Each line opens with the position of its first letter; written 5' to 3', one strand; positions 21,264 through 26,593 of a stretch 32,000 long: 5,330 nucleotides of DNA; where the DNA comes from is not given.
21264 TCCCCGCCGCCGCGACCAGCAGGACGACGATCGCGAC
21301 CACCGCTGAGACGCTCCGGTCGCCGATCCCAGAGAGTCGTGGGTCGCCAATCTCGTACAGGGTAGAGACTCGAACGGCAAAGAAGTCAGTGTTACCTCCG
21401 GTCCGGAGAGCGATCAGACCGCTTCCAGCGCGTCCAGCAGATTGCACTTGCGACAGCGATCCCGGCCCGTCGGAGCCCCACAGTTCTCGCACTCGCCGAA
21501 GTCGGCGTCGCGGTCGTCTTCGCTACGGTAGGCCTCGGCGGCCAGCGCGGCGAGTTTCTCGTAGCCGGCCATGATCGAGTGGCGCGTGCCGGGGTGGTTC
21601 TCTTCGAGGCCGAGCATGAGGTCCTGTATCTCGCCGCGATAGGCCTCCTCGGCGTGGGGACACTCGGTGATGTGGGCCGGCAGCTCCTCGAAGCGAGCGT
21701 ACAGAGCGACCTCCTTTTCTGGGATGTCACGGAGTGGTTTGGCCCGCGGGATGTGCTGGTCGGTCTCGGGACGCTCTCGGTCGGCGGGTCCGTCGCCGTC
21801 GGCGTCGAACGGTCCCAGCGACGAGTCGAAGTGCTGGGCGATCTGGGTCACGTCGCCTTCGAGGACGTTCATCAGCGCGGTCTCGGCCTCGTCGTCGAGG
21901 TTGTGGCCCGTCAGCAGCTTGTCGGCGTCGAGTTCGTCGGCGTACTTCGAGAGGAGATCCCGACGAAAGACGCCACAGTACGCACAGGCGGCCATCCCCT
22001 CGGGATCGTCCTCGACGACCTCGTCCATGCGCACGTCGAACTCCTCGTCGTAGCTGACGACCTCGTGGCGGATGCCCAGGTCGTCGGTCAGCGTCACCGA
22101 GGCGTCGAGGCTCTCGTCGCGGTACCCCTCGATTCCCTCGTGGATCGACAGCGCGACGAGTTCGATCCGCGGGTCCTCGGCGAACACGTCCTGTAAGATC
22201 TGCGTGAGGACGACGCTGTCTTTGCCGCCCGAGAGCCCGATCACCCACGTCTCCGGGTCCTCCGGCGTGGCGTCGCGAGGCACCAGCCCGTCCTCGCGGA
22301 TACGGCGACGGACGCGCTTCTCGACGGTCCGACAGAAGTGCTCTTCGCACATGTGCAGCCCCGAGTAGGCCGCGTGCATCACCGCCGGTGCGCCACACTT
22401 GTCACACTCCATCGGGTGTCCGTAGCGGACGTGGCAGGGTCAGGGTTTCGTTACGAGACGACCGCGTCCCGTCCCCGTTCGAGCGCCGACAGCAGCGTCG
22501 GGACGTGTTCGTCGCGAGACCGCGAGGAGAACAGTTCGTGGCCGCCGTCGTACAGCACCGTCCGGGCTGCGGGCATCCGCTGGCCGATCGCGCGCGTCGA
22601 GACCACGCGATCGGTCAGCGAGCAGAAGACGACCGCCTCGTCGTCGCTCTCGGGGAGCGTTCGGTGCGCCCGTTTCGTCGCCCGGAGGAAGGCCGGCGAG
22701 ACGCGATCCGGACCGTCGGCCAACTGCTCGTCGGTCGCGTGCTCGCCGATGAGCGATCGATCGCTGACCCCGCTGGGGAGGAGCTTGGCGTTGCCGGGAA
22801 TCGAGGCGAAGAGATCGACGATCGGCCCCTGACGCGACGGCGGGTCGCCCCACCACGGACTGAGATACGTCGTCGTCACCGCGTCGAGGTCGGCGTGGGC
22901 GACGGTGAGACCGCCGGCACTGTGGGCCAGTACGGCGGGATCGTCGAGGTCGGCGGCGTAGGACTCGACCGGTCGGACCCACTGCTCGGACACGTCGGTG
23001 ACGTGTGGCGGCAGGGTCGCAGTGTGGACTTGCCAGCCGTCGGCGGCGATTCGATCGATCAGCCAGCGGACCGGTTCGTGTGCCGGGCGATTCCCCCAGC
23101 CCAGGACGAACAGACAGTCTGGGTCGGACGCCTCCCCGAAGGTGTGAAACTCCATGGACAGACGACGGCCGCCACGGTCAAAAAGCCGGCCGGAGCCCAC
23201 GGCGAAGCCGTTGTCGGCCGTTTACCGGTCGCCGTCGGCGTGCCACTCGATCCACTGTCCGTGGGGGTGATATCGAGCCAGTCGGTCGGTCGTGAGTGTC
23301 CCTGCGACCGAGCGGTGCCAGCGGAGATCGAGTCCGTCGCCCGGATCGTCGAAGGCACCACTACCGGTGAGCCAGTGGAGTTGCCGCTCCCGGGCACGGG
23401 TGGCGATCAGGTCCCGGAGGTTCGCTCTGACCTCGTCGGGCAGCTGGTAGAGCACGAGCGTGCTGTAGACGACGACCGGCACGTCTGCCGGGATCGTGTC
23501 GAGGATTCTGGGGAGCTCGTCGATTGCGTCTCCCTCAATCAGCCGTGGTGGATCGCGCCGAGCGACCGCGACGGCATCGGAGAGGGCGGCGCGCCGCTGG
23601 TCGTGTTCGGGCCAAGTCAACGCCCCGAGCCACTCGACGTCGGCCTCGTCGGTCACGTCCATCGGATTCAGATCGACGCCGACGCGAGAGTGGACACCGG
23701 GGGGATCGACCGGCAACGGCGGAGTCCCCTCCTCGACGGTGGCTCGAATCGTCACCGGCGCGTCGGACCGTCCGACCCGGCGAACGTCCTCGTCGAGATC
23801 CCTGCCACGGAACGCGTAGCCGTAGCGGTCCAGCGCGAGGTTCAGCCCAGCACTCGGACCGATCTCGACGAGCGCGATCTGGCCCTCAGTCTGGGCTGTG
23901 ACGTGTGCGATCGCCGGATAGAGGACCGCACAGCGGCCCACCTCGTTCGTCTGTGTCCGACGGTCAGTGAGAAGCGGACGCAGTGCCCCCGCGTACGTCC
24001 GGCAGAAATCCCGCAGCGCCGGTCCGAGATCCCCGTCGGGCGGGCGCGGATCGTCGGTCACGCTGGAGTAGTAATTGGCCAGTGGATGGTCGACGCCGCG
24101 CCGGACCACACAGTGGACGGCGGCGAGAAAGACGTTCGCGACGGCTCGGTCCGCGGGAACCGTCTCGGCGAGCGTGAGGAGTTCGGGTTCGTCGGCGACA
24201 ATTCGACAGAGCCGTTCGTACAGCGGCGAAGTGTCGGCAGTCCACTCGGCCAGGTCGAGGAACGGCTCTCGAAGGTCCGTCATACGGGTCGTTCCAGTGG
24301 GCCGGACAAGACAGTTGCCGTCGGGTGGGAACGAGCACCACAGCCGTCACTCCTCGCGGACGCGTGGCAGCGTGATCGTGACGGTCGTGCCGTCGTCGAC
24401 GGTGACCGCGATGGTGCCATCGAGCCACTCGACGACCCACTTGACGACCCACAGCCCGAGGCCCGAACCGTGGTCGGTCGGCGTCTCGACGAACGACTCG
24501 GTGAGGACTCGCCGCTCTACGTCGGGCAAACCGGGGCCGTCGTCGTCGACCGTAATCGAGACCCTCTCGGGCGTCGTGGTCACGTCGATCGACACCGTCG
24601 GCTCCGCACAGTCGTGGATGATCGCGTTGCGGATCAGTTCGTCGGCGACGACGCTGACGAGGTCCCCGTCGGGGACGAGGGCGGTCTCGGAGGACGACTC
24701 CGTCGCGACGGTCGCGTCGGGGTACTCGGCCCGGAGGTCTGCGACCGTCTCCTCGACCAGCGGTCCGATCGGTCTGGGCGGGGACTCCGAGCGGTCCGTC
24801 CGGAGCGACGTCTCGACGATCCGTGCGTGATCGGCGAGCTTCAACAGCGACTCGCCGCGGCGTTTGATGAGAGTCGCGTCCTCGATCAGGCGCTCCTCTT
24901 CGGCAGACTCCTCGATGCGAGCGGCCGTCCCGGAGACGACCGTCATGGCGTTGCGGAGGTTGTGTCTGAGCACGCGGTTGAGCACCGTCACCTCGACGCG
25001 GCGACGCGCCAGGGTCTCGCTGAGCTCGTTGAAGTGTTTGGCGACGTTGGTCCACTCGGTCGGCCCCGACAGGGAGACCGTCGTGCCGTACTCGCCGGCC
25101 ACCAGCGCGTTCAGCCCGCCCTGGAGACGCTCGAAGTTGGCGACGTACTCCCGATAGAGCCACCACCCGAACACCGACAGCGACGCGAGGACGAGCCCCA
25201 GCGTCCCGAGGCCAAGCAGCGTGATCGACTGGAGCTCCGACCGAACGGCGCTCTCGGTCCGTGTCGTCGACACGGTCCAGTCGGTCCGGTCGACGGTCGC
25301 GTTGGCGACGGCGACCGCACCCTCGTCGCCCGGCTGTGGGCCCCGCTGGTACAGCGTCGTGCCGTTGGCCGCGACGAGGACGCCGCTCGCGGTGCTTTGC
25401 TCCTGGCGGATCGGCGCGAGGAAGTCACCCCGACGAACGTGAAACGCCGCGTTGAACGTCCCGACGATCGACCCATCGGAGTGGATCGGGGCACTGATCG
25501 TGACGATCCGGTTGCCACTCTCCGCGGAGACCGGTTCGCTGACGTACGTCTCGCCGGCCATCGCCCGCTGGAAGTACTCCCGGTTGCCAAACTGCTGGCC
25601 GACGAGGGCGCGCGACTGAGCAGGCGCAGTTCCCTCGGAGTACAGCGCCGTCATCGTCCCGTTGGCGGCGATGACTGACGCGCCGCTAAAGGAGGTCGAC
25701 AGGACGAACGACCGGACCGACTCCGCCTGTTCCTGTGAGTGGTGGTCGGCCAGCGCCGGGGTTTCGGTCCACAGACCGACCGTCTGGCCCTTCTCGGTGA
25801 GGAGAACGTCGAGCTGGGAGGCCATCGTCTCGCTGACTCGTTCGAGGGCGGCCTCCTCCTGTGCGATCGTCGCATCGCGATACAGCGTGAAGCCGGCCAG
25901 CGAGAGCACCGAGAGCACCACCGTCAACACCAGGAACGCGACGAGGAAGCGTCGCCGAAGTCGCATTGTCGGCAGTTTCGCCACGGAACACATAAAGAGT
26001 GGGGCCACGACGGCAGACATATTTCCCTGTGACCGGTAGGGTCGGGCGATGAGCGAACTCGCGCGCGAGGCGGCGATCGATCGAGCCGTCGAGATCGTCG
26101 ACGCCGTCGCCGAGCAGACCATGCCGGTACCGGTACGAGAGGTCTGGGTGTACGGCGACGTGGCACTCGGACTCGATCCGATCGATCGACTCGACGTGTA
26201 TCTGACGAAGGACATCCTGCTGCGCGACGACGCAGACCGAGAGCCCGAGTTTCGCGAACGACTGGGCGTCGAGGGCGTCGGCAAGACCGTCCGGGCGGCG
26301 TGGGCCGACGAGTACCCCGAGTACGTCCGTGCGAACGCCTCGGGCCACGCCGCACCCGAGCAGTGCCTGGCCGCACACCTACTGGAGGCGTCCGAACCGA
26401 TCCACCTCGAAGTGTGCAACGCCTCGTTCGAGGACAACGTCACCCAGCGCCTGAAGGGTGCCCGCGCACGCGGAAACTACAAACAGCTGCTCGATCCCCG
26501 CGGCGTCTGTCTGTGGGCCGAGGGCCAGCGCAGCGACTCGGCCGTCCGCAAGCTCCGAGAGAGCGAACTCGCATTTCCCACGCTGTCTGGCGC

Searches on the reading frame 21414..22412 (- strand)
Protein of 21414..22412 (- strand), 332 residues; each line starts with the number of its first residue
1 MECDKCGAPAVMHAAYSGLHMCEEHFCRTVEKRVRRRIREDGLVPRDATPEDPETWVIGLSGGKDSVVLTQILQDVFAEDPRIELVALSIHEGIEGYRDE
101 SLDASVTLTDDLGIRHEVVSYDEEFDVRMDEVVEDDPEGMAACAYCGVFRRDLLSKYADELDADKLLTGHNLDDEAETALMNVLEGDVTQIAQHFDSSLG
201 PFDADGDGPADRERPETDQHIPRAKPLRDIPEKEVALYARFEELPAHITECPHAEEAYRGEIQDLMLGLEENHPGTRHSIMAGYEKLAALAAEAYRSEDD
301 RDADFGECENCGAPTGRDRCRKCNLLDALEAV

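Call 78: search_protein_families(library=pfam, proteins=[window:21414-22412:-], max_evalue=0.001)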
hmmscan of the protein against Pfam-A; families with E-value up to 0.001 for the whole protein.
window:21414-22412:- (332 aa): 5 families
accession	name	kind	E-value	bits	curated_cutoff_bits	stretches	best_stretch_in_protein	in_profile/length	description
PF22082.2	TtuA_LIM_N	-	3.1e-12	46.8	27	1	2-27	1-26/26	2-thiouridine synthetase TtuA, N-terminal LIM domain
PF01171.26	ATP_bind_3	-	4.7e-12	46.4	27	1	56-190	2-124/182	PP-loop family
PF03054.22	tRNA_Me_trans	-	7.5e-05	22.9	20.6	1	57-175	4-131/202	tRNA methyl transferase HUP domain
PF02540.23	NAD_synthase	-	9.4e-05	22.1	21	1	55-166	20-125/242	NAD synthase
PF01507.26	PAPS_reduct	-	0.00058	20.4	22.5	1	57-247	3-157/175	Phosphoadenosine phosphosulfate reductase domain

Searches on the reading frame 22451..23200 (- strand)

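Call 78: search_protein_families(library=pfam, proteins=[window:22451-23200:-], max_evalue=0.001)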
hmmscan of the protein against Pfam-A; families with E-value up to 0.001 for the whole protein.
window:22451-23200:- (249 aa): 1 family
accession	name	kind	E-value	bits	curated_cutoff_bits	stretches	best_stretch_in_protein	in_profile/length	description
PF12697.13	Abhydrolase_6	-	1.3e-05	26.5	26.3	1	59-226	31-209/217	Alpha/beta hydrolase family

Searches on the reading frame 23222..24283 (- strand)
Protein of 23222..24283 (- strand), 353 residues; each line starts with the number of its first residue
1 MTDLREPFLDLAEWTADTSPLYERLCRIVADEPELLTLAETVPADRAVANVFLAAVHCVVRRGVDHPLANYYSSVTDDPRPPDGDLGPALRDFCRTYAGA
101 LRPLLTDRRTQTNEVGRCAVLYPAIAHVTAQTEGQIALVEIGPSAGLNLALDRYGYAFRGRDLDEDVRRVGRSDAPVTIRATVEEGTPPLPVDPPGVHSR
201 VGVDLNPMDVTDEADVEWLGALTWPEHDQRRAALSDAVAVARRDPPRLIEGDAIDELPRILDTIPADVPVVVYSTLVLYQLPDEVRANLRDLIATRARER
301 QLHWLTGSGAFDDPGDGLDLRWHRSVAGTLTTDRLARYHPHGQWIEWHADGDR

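Call 78: search_protein_families(library=pfam, proteins=[window:23222-24283:-], max_evalue=0.001)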
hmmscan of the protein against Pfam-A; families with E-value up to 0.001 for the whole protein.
window:23222-24283:- (353 aa): 1 family
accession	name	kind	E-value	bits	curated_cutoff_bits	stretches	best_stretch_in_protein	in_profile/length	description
PF10094.14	DUF2332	-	1.3e-111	373.7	25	1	6-347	2-334/334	Uncharacterized protein conserved in bacteria (DUF2332)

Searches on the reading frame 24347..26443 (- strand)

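Call 78: search_protein_families(library=pfam, proteins=[window:24347-26443:-], max_evalue=0.001)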
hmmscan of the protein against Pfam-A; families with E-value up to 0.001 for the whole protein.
window:24347-26443:- (698 aa): 3 families
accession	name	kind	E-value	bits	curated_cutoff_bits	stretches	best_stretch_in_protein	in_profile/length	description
PF02743.24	dCache_1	-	1.4e-20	74.3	45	1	191-367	2-183/240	Cache domain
PF02518.31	HATPase_c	-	7.8e-18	65.4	26.4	1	596-694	6-109/111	Histidine kinase-, DNA gyrase B-, and HSP90-like ATPase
PF13581.12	HATPase_c_2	-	3.9e-08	33.8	27.4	1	589-691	23-126/127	Histidine kinase-like ATPase domain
